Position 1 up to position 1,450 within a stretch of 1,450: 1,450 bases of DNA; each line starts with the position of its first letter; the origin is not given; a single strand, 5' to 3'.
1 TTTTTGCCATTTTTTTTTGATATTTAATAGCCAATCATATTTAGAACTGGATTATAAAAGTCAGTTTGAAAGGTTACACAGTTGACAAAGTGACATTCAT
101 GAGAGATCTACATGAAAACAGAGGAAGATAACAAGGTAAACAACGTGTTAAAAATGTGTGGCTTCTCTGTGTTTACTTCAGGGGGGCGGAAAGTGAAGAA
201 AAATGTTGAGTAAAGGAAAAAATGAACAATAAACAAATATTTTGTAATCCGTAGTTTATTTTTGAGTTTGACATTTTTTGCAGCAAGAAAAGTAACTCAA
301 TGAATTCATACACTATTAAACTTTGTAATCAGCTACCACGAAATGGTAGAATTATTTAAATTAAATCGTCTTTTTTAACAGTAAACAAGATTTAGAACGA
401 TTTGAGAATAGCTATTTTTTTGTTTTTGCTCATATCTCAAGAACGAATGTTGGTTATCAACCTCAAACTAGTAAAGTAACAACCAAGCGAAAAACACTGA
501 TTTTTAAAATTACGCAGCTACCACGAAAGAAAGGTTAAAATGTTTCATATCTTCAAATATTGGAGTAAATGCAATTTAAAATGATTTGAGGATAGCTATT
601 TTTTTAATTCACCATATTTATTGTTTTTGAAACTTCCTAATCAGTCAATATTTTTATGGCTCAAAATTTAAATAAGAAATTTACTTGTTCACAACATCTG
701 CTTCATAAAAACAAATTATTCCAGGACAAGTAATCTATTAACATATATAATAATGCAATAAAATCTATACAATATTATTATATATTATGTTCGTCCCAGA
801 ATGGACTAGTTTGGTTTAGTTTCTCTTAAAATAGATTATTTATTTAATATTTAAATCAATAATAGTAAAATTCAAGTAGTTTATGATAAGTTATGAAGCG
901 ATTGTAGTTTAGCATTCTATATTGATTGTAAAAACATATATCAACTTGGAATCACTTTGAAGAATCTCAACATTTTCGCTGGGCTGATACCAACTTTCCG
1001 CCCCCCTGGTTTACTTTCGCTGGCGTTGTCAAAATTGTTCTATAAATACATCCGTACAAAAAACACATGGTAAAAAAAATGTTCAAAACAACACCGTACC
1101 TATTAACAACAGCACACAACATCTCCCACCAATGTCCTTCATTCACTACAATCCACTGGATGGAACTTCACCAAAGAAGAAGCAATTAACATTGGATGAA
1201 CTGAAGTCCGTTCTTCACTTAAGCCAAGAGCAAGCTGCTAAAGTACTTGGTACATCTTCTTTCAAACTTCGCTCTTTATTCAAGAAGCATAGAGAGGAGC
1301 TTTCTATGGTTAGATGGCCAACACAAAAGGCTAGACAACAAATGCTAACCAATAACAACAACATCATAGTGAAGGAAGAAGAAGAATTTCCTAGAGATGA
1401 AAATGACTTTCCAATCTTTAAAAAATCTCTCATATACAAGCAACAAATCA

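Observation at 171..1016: hAT-like non-autonomous transposon with intact 8-bp TSD inserted ~25 bp upstream of the TATA box of a transcription-factor gene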

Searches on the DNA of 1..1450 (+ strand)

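Call 9: search_rna_families(source=window, threshold=evalue, max_evalue=1)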
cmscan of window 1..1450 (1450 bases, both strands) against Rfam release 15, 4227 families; matches with E-value up to 1: 0.
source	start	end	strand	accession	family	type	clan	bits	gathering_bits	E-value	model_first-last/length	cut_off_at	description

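Call 66: search_dna_similar(query=window:171-1016:+, collection=plasmids, mode=distant, max_rows=5)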
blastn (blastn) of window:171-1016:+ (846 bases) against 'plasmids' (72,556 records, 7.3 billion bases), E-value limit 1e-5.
No match.
